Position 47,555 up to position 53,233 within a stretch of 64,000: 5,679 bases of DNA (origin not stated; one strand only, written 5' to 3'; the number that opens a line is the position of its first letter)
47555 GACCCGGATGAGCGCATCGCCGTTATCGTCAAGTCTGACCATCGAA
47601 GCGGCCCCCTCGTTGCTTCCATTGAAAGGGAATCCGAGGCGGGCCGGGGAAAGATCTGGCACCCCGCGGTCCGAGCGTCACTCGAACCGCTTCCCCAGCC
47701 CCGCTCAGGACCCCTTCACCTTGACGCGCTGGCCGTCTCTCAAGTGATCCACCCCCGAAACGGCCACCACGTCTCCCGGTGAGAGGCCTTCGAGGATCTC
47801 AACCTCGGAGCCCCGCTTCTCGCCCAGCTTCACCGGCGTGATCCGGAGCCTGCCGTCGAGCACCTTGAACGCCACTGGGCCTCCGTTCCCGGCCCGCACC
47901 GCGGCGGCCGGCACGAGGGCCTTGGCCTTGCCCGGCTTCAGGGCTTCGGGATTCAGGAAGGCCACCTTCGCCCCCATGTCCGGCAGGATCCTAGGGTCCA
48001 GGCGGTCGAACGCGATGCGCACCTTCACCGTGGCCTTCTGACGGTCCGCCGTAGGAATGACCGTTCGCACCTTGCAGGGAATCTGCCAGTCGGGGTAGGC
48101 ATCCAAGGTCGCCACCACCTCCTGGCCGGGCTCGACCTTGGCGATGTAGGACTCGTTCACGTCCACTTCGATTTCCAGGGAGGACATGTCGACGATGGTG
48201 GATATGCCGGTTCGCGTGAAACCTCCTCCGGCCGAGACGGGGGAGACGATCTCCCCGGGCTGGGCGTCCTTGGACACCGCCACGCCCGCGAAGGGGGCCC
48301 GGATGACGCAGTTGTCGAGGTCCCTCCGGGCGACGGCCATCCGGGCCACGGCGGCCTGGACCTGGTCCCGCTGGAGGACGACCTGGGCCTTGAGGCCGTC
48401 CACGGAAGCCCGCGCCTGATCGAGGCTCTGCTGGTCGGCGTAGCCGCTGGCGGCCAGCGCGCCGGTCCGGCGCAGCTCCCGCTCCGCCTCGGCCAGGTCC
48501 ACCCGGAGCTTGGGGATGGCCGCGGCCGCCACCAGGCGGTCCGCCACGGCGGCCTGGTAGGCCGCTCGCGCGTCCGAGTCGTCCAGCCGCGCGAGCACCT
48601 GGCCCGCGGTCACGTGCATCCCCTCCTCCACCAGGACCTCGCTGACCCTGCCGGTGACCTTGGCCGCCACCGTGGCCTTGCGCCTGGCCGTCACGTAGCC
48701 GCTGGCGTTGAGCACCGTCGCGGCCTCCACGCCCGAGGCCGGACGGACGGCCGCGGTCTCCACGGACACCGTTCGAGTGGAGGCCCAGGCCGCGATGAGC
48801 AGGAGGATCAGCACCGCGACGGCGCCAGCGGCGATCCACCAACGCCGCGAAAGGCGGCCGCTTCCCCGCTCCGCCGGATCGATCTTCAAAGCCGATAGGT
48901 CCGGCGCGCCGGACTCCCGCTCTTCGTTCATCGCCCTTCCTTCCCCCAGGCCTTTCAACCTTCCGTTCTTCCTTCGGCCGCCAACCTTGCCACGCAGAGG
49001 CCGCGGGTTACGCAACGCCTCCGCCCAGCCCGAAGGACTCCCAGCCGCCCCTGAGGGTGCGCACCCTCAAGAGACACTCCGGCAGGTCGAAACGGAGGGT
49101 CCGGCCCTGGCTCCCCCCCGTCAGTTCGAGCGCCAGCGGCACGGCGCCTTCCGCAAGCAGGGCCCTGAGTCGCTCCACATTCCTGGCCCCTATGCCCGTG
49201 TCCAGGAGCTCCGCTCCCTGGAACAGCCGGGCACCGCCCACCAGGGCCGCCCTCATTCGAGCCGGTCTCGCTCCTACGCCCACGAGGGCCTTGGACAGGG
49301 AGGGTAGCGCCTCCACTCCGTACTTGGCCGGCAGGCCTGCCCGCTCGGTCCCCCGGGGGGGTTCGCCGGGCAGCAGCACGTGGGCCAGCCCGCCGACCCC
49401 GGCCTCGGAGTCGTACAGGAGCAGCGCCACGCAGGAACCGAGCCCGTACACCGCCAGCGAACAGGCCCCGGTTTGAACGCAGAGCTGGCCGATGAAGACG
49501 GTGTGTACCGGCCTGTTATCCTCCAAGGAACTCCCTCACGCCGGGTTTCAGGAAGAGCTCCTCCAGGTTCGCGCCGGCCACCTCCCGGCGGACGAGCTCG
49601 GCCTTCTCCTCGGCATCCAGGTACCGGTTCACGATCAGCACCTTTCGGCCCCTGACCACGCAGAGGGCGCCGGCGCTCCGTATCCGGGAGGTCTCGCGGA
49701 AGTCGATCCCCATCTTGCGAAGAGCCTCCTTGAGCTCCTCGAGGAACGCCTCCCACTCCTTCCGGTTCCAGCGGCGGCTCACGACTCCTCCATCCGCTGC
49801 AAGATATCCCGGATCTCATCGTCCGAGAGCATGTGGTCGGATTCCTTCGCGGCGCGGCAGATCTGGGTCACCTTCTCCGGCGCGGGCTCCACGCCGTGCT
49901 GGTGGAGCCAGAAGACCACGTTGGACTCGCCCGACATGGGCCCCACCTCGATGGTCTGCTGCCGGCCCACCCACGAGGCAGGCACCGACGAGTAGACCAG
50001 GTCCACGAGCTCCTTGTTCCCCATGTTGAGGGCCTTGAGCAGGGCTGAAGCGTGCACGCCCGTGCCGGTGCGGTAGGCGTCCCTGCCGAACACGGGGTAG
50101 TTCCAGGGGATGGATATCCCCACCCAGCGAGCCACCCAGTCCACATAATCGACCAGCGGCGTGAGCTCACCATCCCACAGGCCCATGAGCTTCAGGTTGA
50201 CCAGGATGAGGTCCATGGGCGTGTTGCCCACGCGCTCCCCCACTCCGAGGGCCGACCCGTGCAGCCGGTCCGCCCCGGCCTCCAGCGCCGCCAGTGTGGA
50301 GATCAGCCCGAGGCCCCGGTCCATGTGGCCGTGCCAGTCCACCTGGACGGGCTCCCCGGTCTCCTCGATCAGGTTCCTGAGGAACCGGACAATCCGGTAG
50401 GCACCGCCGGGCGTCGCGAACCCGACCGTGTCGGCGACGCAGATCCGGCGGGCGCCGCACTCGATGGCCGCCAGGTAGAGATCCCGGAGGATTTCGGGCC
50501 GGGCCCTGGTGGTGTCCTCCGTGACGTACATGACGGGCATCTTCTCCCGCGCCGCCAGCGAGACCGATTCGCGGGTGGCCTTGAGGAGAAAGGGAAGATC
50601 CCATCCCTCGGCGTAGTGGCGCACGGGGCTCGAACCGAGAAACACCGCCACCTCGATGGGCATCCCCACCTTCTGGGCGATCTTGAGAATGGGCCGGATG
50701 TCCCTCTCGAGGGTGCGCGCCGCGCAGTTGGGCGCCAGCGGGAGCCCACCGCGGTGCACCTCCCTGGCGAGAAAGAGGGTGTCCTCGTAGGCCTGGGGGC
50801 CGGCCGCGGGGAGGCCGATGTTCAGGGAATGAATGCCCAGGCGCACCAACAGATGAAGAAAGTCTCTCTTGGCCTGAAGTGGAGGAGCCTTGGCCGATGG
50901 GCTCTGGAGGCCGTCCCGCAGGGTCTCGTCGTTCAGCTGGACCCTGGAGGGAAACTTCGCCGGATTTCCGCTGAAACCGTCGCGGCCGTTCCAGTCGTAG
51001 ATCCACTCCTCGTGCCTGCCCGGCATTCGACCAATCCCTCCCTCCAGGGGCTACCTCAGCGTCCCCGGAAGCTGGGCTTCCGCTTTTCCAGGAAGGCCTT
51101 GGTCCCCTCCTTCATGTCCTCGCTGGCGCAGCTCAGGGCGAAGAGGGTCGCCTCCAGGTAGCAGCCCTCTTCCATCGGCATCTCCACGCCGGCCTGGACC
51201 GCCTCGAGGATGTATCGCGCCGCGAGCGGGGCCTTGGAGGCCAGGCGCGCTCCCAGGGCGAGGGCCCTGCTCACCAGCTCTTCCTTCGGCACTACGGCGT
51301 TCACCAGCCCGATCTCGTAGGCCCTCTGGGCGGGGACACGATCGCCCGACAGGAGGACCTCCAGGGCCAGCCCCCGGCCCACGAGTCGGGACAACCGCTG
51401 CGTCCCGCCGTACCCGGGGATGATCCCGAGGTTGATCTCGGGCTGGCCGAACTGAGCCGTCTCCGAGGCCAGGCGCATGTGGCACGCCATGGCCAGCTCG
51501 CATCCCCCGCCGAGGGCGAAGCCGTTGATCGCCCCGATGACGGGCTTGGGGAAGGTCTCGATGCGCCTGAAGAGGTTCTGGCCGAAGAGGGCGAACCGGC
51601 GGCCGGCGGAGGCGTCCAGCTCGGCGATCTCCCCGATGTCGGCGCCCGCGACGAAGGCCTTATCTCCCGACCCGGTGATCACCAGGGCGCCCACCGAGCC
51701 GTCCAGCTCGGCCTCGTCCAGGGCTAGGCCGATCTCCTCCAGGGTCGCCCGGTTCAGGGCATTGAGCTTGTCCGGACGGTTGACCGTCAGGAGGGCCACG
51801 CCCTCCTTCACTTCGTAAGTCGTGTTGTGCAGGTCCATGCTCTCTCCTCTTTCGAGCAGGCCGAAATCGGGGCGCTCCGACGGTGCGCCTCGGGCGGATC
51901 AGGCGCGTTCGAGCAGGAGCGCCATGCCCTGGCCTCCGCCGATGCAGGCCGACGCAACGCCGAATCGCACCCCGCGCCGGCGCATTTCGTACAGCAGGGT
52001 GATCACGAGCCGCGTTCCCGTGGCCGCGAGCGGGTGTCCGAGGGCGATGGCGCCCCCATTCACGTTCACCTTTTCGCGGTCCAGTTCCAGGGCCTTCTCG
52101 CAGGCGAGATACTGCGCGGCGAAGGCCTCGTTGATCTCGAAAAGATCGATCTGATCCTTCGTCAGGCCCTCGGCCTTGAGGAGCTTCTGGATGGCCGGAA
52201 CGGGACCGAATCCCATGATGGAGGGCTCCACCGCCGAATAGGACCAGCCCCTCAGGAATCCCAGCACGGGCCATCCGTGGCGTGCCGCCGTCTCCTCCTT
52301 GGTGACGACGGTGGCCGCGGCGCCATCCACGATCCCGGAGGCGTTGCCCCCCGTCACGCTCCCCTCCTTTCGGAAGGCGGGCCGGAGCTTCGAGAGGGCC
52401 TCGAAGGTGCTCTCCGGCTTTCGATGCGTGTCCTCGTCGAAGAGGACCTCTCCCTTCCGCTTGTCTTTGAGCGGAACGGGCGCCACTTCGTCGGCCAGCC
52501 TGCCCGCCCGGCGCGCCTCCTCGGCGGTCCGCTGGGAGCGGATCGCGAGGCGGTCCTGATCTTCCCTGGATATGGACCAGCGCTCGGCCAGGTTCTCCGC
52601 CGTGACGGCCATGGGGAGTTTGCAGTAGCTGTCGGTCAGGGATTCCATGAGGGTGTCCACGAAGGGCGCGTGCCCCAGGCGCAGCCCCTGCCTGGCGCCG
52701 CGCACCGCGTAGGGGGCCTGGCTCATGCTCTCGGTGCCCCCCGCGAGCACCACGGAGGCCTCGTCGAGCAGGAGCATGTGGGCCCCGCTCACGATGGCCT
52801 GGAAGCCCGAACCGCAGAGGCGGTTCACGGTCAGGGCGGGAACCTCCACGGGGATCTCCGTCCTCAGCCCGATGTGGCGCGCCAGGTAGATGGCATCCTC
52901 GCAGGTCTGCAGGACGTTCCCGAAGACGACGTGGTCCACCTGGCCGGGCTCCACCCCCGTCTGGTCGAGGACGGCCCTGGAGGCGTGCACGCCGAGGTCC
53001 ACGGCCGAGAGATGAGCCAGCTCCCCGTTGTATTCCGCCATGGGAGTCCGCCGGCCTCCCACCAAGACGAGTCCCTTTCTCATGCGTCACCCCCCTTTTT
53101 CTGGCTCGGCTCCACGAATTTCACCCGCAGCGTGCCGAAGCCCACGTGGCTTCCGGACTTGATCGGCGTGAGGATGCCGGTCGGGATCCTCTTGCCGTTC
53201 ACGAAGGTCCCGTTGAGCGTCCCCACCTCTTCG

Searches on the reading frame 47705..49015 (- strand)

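Call 39: search_protein_families(library=pfam, proteins=[window:47705-49015:-], max_evalue=0.00001)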
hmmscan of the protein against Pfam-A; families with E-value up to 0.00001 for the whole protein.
window:47705-49015:- (436 aa): 3 families
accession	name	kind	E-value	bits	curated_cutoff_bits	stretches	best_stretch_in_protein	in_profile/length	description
PF16576.10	HlyD_D23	-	2.3e-23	83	30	1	102-348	6-213/214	Barrel-sandwich domain of CusB or HlyD membrane-fusion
PF13437.12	HlyD_3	-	1.9e-20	74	22.2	1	237-339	1-96/106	HlyD family secretion protein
PF13533.13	Biotin_lipoyl_2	-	1.8e-09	37.6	29.8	1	115-145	2-32/32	Biotin-lipoyl like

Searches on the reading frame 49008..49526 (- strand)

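Call 39: search_protein_families(library=pfam, proteins=[window:49008-49526:-], max_evalue=0.00001)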
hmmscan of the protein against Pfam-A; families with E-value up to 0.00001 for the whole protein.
window:49008-49526:- (172 aa): 1 family
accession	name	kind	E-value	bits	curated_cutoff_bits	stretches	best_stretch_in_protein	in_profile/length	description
PF03975.18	CheD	-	4.5e-19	69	25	1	51-156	1-107/108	CheD chemotactic sensory transduction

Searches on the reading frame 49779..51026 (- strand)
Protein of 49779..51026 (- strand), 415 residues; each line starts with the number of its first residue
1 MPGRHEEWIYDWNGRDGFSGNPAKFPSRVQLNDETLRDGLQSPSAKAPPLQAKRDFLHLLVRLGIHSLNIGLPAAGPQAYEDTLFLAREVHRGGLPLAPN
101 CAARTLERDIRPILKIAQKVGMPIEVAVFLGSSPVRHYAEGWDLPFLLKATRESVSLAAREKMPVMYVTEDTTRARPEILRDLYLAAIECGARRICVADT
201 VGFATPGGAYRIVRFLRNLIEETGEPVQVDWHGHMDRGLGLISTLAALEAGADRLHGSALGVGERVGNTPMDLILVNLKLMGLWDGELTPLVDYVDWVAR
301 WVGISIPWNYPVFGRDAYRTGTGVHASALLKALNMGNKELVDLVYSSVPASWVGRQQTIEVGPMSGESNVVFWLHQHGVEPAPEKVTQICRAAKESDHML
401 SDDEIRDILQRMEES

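Call 39: search_protein_families(library=pfam, proteins=[window:49779-51026:-], max_evalue=0.00001)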
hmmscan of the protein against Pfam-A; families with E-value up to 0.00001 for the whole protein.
window:49779-51026:- (415 aa): 1 family
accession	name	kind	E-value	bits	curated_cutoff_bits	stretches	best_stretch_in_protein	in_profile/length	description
PF00682.25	HMGL-like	-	3.1e-37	128.8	29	1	28-282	1-243/260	HMGL-like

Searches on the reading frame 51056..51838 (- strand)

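Call 40: search_protein_families(library=pfam, proteins=[window:51056-51838:-], max_evalue=0.00001)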
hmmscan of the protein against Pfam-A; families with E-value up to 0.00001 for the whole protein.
window:51056-51838:- (260 aa): 2 families
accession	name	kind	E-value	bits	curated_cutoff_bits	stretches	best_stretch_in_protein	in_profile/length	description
PF00378.25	ECH_1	-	2.4e-72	243.8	27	1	10-259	2-250/251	Enoyl-CoA hydratase/isomerase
PF16113.10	ECH_2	-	4e-41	142.1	27.2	1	15-189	2-178/335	Enoyl-CoA hydratase/isomerase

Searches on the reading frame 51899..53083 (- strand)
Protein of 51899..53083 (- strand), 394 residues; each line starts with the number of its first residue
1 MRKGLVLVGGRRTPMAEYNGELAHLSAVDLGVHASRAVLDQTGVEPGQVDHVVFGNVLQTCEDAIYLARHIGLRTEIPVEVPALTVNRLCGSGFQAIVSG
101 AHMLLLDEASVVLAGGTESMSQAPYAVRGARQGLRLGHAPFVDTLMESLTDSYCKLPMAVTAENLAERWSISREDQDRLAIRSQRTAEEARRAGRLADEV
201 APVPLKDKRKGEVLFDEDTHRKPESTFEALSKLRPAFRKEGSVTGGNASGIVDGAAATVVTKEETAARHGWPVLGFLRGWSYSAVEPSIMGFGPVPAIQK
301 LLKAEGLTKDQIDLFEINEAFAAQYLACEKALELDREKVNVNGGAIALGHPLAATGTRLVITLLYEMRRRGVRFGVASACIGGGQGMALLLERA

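Call 40: search_protein_families(library=pfam, proteins=[window:51899-53083:-], max_evalue=0.00001)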
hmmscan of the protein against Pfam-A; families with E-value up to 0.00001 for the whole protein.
window:51899-53083:- (394 aa): 2 families
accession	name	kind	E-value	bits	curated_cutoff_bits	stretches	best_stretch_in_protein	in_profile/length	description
PF00108.29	Thiolase_N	-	1e-82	277.9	26.4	1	6-264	2-260/260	Thiolase, N-terminal domain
PF02803.24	Thiolase_C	-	1.1e-49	167.5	27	1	273-393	3-123/123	Thiolase, C-terminal domain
